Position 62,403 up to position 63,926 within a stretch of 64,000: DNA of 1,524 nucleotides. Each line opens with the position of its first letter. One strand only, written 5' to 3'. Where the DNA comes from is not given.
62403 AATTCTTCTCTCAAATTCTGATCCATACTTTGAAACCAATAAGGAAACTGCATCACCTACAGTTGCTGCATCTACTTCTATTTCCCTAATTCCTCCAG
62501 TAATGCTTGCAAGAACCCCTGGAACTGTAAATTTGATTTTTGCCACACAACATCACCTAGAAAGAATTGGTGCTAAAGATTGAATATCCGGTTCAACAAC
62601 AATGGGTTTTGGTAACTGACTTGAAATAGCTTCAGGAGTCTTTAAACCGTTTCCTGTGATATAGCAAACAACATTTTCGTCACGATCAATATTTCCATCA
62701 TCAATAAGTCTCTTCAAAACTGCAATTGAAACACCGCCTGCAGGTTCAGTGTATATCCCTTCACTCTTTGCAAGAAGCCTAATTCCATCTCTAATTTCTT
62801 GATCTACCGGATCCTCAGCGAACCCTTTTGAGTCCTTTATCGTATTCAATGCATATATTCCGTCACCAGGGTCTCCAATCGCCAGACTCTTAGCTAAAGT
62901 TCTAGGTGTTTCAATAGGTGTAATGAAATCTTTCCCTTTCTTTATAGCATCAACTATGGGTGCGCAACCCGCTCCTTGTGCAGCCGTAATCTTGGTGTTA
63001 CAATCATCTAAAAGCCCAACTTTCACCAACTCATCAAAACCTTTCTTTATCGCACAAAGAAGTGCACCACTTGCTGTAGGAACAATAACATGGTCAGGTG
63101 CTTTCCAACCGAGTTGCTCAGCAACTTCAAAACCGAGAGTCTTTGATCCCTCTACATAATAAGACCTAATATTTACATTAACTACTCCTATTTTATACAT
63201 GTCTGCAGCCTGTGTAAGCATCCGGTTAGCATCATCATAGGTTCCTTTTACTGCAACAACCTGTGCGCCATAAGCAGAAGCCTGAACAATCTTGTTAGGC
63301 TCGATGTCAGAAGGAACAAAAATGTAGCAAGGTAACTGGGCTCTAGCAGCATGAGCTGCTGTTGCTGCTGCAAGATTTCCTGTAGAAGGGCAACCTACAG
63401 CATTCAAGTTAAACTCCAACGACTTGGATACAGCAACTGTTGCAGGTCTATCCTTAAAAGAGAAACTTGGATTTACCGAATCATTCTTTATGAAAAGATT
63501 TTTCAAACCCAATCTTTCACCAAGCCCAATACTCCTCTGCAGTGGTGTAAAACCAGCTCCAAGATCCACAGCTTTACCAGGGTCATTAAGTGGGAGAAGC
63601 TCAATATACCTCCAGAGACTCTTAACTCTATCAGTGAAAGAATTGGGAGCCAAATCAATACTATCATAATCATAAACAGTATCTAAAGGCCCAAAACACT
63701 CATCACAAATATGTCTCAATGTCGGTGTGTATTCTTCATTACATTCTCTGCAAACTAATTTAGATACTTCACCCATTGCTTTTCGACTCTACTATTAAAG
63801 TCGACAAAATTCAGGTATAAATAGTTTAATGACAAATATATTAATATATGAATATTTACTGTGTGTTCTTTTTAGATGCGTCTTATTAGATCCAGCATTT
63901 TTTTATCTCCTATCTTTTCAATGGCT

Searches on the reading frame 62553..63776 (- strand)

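Call 100: search_protein_families(library=pfam, proteins=[window:62553-63776:-], max_evalue=0.00001)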
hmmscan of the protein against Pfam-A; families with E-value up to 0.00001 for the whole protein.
window:62553-63776:- (407 aa): 1 family
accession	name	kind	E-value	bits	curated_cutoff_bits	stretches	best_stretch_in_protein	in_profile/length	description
PF00291.31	PALP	-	3e-67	227.5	35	1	71-375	2-295/295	Pyridoxal-phosphate dependent enzyme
